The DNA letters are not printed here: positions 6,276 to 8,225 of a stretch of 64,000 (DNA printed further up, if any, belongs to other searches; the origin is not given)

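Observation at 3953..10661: Paralogous pair of giant surface proteins combining LRRs, a shared lectin-like domain, dockerin, and (in one) cohesin plus a Planctomycete-type cytochrome c head, both with a T9SS/FlgD-Ig-like C-terminal tail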

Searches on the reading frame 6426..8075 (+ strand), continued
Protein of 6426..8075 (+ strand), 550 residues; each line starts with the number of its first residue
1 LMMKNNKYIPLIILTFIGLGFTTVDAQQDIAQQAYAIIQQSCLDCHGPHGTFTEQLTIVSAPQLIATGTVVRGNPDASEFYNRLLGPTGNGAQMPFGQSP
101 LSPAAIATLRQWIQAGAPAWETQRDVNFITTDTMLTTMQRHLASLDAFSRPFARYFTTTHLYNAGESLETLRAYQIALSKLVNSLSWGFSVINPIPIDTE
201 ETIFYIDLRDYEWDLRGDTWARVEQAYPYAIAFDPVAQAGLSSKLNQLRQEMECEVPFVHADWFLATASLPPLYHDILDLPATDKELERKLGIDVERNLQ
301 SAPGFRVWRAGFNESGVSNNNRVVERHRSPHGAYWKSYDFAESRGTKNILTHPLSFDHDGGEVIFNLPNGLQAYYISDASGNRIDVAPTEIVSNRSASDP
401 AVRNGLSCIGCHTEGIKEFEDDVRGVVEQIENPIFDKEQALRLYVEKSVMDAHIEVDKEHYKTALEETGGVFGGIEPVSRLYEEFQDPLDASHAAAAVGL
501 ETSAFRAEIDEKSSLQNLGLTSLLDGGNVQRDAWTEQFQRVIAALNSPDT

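Call 42: list_cluster_members(proteins=[P0136, P0140, P0159, P0164, P0177, P0203, P0221, P0244, P0265, P0283])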
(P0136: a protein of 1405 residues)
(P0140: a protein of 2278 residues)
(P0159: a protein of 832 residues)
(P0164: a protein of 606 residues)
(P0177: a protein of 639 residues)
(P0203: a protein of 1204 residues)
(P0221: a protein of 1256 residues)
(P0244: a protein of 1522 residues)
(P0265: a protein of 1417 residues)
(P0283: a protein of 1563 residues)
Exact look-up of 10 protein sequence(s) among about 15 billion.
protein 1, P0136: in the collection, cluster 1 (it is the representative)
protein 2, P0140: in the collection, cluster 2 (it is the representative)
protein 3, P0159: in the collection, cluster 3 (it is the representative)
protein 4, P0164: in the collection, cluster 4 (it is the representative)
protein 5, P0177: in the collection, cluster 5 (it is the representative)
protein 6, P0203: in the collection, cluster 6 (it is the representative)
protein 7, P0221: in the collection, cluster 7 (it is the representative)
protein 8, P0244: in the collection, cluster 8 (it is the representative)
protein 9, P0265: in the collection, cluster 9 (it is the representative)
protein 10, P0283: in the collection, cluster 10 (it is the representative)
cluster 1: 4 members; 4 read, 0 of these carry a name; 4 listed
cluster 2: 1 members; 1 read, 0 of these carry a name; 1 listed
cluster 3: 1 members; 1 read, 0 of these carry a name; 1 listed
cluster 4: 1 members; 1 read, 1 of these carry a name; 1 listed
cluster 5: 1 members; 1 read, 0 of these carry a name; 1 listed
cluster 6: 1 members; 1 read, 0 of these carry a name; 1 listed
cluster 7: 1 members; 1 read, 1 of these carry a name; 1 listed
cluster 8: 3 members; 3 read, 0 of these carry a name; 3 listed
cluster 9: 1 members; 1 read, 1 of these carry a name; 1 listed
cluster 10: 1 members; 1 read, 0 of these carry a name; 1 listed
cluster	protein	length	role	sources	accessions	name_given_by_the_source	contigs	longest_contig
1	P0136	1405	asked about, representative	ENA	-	-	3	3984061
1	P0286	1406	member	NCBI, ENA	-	-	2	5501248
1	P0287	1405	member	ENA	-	-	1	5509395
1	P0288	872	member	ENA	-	-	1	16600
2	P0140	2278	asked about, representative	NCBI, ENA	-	-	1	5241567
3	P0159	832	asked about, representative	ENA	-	-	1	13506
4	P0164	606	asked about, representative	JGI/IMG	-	mono/diheme cytochrome c family protein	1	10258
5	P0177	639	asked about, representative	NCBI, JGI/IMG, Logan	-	-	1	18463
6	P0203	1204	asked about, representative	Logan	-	-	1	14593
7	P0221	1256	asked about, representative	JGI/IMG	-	formylglycine-generating enzyme required for sulfatase activity/serine/threonine protein ...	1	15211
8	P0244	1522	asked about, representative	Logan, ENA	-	-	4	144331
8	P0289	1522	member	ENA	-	-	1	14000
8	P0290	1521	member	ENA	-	-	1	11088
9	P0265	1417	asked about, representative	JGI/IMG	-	serine/threonine protein kinase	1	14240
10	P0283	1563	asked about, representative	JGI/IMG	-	-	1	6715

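Call 44: search_protein_families(library=pfam, proteins=[P0136, P0140, P0221, P0265, P0283, P0244], max_evalue=0.0001)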
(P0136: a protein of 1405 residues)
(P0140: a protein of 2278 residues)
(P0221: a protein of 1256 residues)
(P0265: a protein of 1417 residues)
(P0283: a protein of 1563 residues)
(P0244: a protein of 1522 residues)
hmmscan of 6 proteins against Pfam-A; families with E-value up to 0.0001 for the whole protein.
P0136 (1405 aa): 10 families
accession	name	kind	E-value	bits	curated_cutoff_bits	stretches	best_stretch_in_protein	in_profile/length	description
PF12799.13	LRR_4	-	1.2e-37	127.5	27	3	821-862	1-43/44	Leucine Rich repeats (2 copies)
PF13855.12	LRR_8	-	3.2e-19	68.9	27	1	822-875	2-59/61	Leucine rich repeat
PF00963.24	Cohesin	-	7.3e-12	46.1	24.1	1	1065-1176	6-118/139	Cohesin domain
PF23952.1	LRR_EndoS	-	1e-08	35.9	27.9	0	574-698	2-116/116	Endo-beta-N-acetylglucosaminidase EndoS LRR domain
PF00404.24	Dockerin_1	-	2.6e-08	34.4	22.9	1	1204-1248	3-53/57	Dockerin type I domain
PF13860.13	FlgD_ig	-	4.6e-08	33.4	27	1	1329-1392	16-75/79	FlgD Ig-like domain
PF07635.16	PSCyt1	-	1.2e-06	29.4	22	1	49-101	1-56/59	Planctomycete cytochrome C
PF23211.1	LRR_LRWD1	-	7e-06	26.3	28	0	813-876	34-97/190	Leucine-rich repeat and WD repeat-containing protein 1, LRR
PF14580.12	LRR_9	-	1.4e-05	25.2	30.5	0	623-702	43-127/175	Leucine-rich repeat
PF23598.1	LRR_14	-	5.1e-05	22.6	40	0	743-853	10-124/353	Leucine-rich repeat region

P0140 (2278 aa): 11 families
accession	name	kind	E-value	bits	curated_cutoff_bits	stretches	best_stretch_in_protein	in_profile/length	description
PF12799.13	LRR_4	-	5.2e-76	249.4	27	6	1667-1709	1-44/44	Leucine Rich repeats (2 copies)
PF23952.1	LRR_EndoS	-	2.6e-20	73.2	27.9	0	1000-1141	1-110/116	Endo-beta-N-acetylglucosaminidase EndoS LRR domain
PF13855.12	LRR_8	-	1.1e-19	70.3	27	3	1231-1286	2-61/61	Leucine rich repeat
PF23598.1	LRR_14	-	1.4e-18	67.2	40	1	1086-1286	40-251/353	Leucine-rich repeat region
PF00963.24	Cohesin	-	1.6e-12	48.3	24.1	1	1936-2045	4-113/139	Cohesin domain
PF13860.13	FlgD_ig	-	2.7e-08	34.1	27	1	2203-2261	17-71/79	FlgD Ig-like domain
PF23211.1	LRR_LRWD1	-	9.7e-08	32.4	28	0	707-772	38-103/190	Leucine-rich repeat and WD repeat-containing protein 1, LRR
PF00404.24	Dockerin_1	-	2.6e-07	31.2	22.9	1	2074-2122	3-55/57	Dockerin type I domain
PF25019.1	LRR_R13L1-DRL21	-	2.8e-07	30.9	27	0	1128-1192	63-126/127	R13L1/DRL21 LRRs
PF14580.12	LRR_9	-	4.6e-07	30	30.5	0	709-782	40-115/175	Leucine-rich repeat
PF13364.12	BetaGal_ABD2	-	1.1e-05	26.6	23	0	927-974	62-110/112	Beta-galactosidase second all-beta domain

P0221 (1256 aa): 5 families
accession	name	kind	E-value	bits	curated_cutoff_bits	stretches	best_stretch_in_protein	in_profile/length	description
PF03781.23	FGE-sulfatase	-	1.4e-49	169.5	23.3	1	1009-1248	7-254/255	Sulfatase-modifying factor enzyme 1-like domain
PF00069.31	Pkinase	-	1.1e-48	166.4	31.7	1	117-366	1-253/263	Protein kinase domain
PF07714.23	PK_Tyr_Ser-Thr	-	3.9e-32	112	23.1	1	119-366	3-250/258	Protein tyrosine and serine/threonine kinase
PF07635.16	PSCyt1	-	2.3e-06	28.6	22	1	485-537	1-59/59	Planctomycete cytochrome C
PF03109.22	ABC1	-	6.6e-05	22.6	22.9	0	165-271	113-222/244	ABC1 atypical kinase-like domain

P0265 (1417 aa): 4 families
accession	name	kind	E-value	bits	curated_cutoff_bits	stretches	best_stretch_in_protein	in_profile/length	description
PF00069.31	Pkinase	-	8.6e-48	163.5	31.7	1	117-367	1-254/263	Protein kinase domain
PF07714.23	PK_Tyr_Ser-Thr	-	8.1e-34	117.5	23.1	1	119-365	3-250/258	Protein tyrosine and serine/threonine kinase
PF07635.16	PSCyt1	-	1.3e-08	35.8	22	1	485-537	1-59/59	Planctomycete cytochrome C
PF13490.11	zf-HC2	-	1.4e-05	25.6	22.2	1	16-40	11-35/35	Putative zinc-finger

P0283 (1563 aa): 5 families
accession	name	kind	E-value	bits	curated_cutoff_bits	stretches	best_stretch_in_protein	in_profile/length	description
PF07635.16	PSCyt1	-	2.1e-08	35.1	22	1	320-374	1-59/59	Planctomycete cytochrome C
PF07719.23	TPR_2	-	4.5e-08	33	27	0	1121-1146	5-30/34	Tetratricopeptide repeat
PF13181.12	TPR_8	-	7.2e-06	26.2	25.7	0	1123-1147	7-31/34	Tetratricopeptide repeat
PF13176.12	TPR_7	-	9.1e-06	25.8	27.9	0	1123-1148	5-30/36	Tetratricopeptide repeat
PF00226.36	DnaJ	-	4.7e-05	23.9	27.8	0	18-81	1-62/63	DnaJ domain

P0244 (1522 aa): 10 families
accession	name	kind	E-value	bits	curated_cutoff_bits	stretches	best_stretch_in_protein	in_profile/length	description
PF07719.23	TPR_2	-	3.7e-17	61.4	27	0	821-849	3-31/34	Tetratricopeptide repeat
PF13181.12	TPR_8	-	1.8e-14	53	25.7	0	1471-1502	2-33/34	Tetratricopeptide repeat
PF00515.34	TPR_1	-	4.6e-11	42.5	27.8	0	821-848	3-30/34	Tetratricopeptide repeat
PF13424.12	TPR_12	-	1.1e-09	38.8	30.1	0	1043-1108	4-71/77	Tetratricopeptide repeat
PF13428.12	TPR_14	-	8.1e-08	32.7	23.5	0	1085-1126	4-42/44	Tetratricopeptide repeat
PF14559.12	TPR_19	-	1.2e-07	32.4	25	0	1056-1119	5-62/68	Tetratricopeptide repeat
PF13176.12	TPR_7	-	1.3e-07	31.5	27.9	0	1013-1034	4-25/36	Tetratricopeptide repeat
PF07635.16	PSCyt1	-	1.9e-07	32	22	1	279-333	1-59/59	Planctomycete cytochrome C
PF13174.12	TPR_6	-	4.4e-07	30.6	26.3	0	1013-1034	5-26/33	Tetratricopeptide repeat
PF12895.13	ANAPC3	-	8e-05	23.3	27.2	0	1005-1067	20-81/82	Anaphase-promoting complex, cyclosome, subunit 3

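Call 50: search_protein_families(library=pfam, alignment_id=A4, max_evalue=0.001)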
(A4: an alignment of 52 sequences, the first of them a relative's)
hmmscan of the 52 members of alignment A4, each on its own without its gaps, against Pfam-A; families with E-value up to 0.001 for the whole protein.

A. member 1, P0136 (1405 aa): 12 families
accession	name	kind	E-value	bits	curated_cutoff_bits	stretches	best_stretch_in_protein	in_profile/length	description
PF12799.13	LRR_4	-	1.2e-37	127.5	27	4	821-862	1-43/44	Leucine Rich repeats (2 copies)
PF13855.12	LRR_8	-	3.2e-19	68.9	27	3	822-875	2-59/61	Leucine rich repeat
PF00963.24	Cohesin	-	7.3e-12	46.1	24.1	1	1065-1176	6-118/139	Cohesin domain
PF23952.1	LRR_EndoS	-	1e-08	35.9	27.9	1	574-698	2-116/116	Endo-beta-N-acetylglucosaminidase EndoS LRR domain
PF00404.24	Dockerin_1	-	2.6e-08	34.4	22.9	1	1204-1248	3-53/57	Dockerin type I domain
PF13860.13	FlgD_ig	-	4.6e-08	33.4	27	1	1329-1392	16-75/79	FlgD Ig-like domain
PF07635.16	PSCyt1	-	1.2e-06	29.4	22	1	49-101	1-56/59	Planctomycete cytochrome C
PF23211.1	LRR_LRWD1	-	7e-06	26.3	28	0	813-876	34-97/190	Leucine-rich repeat and WD repeat-containing protein 1, LRR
PF14580.12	LRR_9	-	1.4e-05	25.2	30.5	0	623-702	43-127/175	Leucine-rich repeat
PF23598.1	LRR_14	-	5.1e-05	22.6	40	1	743-853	10-124/353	Leucine-rich repeat region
PF13442.11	Cytochrome_CBB3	-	0.00022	21.9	27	0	39-63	4-27/68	Cytochrome C oxidase, cbb3-type, subunit III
PF25019.1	LRR_R13L1-DRL21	-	0.00036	20.9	27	0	726-764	88-126/127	R13L1/DRL21 LRRs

B. families by the number of members that match (of 52 scanned): 122 families (the first 25 are shown)
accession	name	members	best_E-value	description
PF07635.16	PSCyt1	41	2.2e-09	Planctomycete cytochrome C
PF13442.11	Cytochrome_CBB3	35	1.5e-07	Cytochrome C oxidase, cbb3-type, subunit III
PF12799.13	LRR_4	9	5.2e-76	Leucine Rich repeats (2 copies)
PF13855.12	LRR_8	9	1.2e-32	Leucine rich repeat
PF23598.1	LRR_14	9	1.4e-18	Leucine-rich repeat region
PF03781.23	FGE-sulfatase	7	5.4e-58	Sulfatase-modifying factor enzyme 1-like domain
PF23952.1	LRR_EndoS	7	2.6e-20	Endo-beta-N-acetylglucosaminidase EndoS LRR domain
PF14580.12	LRR_9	7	5.9e-16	Leucine-rich repeat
PF00404.24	Dockerin_1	6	2.1e-11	Dockerin type I domain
PF23211.1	LRR_LRWD1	6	3.8e-10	Leucine-rich repeat and WD repeat-containing protein 1, LRR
PF00034.26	Cytochrom_C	6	9.1e-06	Cytochrome c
PF25173.1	Beta-prop_WDR3_1st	5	7.2e-166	WDR3 first beta-propeller domain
PF00400.38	WD40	5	8.9e-142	WD domain, G-beta repeat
PF25174.1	Beta-prop_THOC3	5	4.1e-137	THOC3 beta-propeller domain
PF24814.1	WD40_Prp19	5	1.1e-114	Prp19 WD40 domain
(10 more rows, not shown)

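Call 51: find_related_loci(query=A4, collection=genome_contigs, flank=4000)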
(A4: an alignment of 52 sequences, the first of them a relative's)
Query A4 (1405 aa) in genome_contigs; peptide patterns used: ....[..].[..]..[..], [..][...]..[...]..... (x = any residue, [..] = any of these).
600 stretches matched a pattern (row limit reached: there are more); 591 encode a relative of the query (tblastn E <= 1e-3); the best 80 are kept; 80 distinct loci.
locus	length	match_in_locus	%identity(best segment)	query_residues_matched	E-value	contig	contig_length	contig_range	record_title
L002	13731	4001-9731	83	1-1405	0e+0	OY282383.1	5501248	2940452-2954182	MAG: uncultured Poribacteria bacterium isolate 7c199f84-8048-4b63-b208-6e17c6421a0a genome assembly, chromosome: 1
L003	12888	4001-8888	71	1-1405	0e+0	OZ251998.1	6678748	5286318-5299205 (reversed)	MAG: Candidatus Poribacteria bacterium isolate 8f110123-501e-42ad-9d55-583bbc997c7d genome assembly, chromosome: 1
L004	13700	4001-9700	65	21-1405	0e+0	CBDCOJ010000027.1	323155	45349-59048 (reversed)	MAG: Candidatus Poribacteria bacterium isolate dbd3b75f-bfae-4d18-bb17-8f704a16f2b4 genome assembly, contig: contig_27,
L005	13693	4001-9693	65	21-1405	0e+0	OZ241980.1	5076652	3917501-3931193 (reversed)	MAG: Candidatus Poribacteria bacterium isolate addb8a48-e40a-4d5d-92e9-c4632a5e54a8 genome assembly, chromosome: 1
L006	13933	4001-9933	62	5-1405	0e+0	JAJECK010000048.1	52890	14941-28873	MAG: Candidatus Poribacteria bacterium isolate jk18xAbins.19 k141_571968, whole genome shotgun sequence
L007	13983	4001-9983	72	5-1405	0e+0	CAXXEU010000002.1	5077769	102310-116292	MAG: Candidatus Poribacteria bacterium isolate 3e89c7d8-7361-487e-81cd-bcd86543e134 genome assembly, contig: contig_2, w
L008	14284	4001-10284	62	20-1405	0e+0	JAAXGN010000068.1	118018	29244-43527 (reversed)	MAG: Candidatus Poribacteria bacterium isolate Plut_88864 filtered_Plut_88864_genomic_contig_14827, whole genome shotgun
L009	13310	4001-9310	72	13-1405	0e+0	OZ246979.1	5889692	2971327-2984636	MAG: Candidatus Poribacteria bacterium isolate b1f05427-043e-45ba-8b49-4d0e3d1ba290 genome assembly, chromosome: 1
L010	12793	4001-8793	62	19-1405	0e+0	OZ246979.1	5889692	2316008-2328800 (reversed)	MAG: Candidatus Poribacteria bacterium isolate b1f05427-043e-45ba-8b49-4d0e3d1ba290 genome assembly, chromosome: 1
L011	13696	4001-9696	61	7-1405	0e+0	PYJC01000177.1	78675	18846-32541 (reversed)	MAG: Candidatus Poribacteria bacterium isolate PCPOR1 Ga0206387_1177, whole genome shotgun sequence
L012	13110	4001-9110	64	5-1405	0e+0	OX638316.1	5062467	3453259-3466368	MAG: uncultured Poribacteria bacterium isolate 19b3914e-8088-41bb-88ee-c15fb0df7e30 genome assembly, chromosome: 1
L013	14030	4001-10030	71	1-1405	0e+0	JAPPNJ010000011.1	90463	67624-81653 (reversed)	MAG: Candidatus Poribacteria bacterium isolate RHO3_bin_69 NODE_598_length_90463_cov_17.524931, whole genome shotgun seq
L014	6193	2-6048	72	226-1405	0e+0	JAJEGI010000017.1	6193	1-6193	MAG: Candidatus Poribacteria bacterium isolate p16x44bins.54 k141_212415, whole genome shotgun sequence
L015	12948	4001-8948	63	16-1405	0e+0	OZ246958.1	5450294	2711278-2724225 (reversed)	MAG: Candidatus Poribacteria bacterium isolate eb1091dc-daf2-4aeb-812c-2eaa76c9e045 genome assembly, chromosome: 1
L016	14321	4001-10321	61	2-1405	0e+0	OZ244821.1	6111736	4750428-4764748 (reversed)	MAG: Candidatus Poribacteria bacterium isolate f8e195d4-717b-4ac2-aaf5-fcbd41c48ae0 genome assembly, chromosome: 1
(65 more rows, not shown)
